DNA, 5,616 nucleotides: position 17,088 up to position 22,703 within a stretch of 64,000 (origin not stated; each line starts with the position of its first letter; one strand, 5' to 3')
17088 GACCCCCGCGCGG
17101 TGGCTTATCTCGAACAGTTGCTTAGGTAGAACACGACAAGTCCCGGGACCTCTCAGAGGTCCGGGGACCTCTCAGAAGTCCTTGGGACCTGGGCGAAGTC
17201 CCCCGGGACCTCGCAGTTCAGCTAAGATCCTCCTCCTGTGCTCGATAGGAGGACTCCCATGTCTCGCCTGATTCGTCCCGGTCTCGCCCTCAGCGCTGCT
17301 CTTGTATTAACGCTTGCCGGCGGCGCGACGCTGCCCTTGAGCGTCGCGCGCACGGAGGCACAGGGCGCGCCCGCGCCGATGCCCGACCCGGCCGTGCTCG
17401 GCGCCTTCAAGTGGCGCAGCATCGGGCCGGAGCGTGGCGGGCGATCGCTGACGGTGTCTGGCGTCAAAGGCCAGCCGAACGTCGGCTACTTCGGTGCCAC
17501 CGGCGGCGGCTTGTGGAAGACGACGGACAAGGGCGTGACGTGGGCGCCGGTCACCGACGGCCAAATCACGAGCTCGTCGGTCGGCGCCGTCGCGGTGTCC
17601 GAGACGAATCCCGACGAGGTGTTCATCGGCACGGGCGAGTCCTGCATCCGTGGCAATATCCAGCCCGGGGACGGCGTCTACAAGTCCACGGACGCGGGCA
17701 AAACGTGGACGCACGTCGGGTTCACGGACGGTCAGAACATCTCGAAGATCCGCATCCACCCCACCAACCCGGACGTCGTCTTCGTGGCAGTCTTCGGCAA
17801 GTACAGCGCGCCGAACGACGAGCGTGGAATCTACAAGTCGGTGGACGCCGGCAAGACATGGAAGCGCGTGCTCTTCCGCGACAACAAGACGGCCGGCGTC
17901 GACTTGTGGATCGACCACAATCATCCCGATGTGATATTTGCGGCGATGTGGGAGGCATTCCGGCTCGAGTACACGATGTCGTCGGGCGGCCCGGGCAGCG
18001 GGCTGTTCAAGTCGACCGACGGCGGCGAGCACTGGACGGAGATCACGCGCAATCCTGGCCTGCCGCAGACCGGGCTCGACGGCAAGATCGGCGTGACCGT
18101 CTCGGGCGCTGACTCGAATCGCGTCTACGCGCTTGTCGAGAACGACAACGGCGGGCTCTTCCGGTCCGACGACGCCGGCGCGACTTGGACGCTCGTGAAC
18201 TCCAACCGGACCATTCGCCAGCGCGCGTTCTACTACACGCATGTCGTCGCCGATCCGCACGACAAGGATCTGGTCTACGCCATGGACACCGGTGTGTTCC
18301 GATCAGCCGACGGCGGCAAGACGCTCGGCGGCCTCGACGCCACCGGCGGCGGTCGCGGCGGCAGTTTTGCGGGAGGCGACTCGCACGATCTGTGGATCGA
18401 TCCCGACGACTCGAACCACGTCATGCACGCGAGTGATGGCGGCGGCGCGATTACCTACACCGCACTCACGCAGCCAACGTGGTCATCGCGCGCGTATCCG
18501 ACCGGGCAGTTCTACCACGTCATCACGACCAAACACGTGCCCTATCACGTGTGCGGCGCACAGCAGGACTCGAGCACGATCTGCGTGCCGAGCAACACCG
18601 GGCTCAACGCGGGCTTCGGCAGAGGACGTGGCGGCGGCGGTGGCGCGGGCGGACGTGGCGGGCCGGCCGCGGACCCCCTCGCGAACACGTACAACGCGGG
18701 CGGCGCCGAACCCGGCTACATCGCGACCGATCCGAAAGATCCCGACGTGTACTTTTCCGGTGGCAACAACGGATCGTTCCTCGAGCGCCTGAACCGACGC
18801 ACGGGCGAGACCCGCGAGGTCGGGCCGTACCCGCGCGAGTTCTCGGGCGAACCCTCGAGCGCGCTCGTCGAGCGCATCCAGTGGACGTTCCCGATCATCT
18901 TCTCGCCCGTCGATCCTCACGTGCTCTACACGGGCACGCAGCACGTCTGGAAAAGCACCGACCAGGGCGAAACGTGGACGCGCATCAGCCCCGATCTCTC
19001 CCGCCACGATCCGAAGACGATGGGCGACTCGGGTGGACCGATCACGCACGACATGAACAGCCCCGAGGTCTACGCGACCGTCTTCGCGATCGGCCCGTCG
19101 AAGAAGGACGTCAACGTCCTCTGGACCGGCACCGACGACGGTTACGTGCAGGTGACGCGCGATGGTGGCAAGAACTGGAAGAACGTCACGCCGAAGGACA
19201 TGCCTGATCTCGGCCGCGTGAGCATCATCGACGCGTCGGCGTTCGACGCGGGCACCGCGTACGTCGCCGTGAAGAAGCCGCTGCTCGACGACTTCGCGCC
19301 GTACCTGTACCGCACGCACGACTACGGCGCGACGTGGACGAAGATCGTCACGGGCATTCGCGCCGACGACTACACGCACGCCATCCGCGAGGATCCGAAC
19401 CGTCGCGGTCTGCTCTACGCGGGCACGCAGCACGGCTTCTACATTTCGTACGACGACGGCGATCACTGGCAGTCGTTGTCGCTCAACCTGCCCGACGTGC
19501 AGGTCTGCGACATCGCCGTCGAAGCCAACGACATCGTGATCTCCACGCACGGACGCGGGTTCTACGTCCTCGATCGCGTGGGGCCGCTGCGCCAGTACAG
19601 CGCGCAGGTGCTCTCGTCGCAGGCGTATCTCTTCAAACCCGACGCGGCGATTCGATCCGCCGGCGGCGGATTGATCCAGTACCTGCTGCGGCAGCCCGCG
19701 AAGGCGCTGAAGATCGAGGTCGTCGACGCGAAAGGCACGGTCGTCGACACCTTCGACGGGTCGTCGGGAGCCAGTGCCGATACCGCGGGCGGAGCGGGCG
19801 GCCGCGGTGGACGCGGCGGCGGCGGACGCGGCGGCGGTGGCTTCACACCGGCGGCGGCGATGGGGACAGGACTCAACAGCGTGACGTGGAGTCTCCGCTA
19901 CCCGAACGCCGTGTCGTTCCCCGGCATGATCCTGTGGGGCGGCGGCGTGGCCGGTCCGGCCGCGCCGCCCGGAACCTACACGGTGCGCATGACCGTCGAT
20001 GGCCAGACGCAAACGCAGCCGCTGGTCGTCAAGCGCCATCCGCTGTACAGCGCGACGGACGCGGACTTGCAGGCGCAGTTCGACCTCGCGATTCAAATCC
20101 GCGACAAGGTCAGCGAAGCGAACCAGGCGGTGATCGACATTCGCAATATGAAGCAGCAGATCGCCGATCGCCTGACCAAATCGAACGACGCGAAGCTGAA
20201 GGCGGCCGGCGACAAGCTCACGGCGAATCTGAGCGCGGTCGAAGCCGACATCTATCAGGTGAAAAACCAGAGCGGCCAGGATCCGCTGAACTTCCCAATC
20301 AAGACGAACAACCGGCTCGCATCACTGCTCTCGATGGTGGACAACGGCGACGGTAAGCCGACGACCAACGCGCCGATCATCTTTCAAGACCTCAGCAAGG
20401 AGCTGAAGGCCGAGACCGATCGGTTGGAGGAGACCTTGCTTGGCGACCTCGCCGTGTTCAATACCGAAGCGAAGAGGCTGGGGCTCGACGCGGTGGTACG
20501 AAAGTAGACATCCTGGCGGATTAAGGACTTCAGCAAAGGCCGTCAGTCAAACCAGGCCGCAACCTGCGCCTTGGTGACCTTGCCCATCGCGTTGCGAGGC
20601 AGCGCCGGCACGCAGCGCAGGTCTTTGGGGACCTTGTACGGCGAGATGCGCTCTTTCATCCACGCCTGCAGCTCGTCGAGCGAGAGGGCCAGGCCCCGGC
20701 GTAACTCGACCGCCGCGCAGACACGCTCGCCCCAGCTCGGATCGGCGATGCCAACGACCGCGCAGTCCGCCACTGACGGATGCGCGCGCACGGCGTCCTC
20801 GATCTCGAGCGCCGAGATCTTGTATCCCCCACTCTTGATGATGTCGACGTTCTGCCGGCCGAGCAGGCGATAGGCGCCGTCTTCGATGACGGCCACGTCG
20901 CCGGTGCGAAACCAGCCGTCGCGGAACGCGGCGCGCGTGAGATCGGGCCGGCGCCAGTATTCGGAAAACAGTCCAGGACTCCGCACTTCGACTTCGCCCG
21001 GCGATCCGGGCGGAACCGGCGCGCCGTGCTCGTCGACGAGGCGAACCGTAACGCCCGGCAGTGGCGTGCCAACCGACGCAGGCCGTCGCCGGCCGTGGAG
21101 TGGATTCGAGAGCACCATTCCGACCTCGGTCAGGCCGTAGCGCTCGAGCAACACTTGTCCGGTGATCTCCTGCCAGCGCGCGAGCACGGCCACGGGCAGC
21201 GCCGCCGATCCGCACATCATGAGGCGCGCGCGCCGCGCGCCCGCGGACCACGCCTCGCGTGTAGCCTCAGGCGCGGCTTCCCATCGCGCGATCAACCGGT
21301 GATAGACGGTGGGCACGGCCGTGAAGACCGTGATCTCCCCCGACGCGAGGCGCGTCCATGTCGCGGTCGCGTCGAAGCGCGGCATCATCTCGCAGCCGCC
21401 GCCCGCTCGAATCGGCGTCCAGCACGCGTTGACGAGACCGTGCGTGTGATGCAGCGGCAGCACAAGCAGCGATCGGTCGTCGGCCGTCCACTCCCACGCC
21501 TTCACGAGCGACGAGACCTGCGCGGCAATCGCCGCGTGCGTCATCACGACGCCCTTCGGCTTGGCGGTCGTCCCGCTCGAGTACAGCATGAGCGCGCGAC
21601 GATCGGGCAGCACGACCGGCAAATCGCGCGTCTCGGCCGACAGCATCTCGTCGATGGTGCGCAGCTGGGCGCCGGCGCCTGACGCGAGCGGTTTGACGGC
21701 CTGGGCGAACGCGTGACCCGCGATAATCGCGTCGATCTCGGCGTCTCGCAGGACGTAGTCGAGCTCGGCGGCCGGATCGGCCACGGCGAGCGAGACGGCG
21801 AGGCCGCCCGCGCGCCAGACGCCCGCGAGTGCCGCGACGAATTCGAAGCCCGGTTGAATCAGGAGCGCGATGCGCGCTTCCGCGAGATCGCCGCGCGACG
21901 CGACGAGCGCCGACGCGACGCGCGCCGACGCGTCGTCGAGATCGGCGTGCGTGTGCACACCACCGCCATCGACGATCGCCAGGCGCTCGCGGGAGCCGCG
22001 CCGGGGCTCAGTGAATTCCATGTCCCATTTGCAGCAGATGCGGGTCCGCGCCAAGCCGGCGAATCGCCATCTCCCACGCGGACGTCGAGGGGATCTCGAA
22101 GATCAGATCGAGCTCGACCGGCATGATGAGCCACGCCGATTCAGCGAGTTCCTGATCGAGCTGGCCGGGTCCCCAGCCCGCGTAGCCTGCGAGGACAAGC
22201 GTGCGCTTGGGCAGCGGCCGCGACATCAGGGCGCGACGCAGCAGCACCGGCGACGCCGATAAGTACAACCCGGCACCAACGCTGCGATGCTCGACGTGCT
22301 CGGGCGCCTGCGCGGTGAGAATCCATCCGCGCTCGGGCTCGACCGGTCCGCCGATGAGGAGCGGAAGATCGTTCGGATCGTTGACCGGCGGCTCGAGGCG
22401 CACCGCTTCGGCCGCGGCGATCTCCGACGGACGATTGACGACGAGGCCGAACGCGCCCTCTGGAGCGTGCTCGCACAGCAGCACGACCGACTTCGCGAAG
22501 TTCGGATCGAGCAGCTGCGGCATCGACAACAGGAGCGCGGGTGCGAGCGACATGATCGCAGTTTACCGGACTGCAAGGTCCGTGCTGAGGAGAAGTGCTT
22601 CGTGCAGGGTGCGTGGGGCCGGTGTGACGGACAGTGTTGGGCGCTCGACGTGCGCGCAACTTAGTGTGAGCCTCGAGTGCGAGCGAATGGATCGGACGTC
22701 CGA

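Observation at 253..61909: Gene-boundary hairpin / tandem 'word-repeat' elements at 12 or more loci, with several shared sequence families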

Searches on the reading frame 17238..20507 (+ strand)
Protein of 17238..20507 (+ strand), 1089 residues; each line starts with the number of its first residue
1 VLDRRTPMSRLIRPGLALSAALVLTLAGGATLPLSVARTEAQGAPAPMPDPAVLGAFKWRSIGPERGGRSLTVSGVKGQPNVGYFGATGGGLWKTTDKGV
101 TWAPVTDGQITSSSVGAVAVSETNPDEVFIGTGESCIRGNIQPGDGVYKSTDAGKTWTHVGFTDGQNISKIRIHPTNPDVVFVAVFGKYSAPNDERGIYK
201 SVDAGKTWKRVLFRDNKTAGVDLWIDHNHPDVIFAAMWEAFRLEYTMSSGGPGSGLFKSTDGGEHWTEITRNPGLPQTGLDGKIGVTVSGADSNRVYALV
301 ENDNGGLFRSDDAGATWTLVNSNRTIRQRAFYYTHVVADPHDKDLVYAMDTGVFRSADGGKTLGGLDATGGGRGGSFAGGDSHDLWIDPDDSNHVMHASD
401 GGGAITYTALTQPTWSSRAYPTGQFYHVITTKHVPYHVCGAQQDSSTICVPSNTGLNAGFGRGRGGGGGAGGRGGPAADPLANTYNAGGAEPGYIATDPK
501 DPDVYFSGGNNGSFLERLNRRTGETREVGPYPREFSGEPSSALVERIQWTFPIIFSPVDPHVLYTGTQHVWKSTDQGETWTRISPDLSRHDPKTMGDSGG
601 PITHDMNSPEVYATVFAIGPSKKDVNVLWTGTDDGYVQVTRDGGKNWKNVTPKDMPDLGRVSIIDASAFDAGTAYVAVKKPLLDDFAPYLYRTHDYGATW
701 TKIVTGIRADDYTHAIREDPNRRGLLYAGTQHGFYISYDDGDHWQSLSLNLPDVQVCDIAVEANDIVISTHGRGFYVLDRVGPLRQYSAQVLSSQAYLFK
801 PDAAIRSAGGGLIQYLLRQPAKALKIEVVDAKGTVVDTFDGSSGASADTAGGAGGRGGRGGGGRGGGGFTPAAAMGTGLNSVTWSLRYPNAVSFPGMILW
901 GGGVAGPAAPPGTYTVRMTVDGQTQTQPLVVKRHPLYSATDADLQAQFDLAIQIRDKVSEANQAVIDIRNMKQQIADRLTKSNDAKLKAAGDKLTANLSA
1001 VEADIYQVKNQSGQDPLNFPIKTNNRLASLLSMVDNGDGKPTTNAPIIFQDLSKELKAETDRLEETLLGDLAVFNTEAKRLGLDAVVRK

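Call 46: search_protein_families(library=pfam, proteins=[window:17238-20507:+])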
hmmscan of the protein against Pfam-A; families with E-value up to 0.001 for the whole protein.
window:17238-20507:+ (1089 aa): 4 families
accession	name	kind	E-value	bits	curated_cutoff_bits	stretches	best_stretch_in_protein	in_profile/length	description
PF15902.12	Sortilin-Vps10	-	4e-29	102.1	33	2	147-272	3-115/446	Sortilin, neurotensin receptor 3,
PF02012.26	BNR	-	1.2e-12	46.2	27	0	148-158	1-11/12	BNR/Asp-box repeat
PF13088.12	BNR_2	-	2e-07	31.1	31.4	0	569-703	139-251/277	BNR repeat-like domain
PF15899.11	BNR_6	-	2.9e-06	27.2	27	0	690-703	1-14/14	BNR-Asp box repeat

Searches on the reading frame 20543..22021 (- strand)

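Call 79: search_protein_families(library=pfam, proteins=[window:20543-22021:-], max_evalue=0.00001)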
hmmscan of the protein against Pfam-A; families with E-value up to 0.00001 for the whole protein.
window:20543-22021:- (492 aa): 2 families
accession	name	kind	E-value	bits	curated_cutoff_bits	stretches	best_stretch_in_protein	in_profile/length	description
PF00501.34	AMP-binding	-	3.3e-72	243.8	29.9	1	9-356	7-384/384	AMP-binding enzyme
PF13193.12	AMP-binding_C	-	4.1e-20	72.9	24.5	1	406-481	1-76/76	AMP-binding enzyme C-terminal domain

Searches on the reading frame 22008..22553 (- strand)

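Call 79: search_protein_families(library=pfam, proteins=[window:22008-22553:-], max_evalue=0.00001)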
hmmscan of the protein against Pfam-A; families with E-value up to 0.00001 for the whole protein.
window:22008-22553:- (181 aa): 1 family
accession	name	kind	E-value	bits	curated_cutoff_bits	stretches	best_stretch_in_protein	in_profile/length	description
PF02622.21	DUF179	-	2.8e-40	138.3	27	1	12-168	1-157/157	AlgH-like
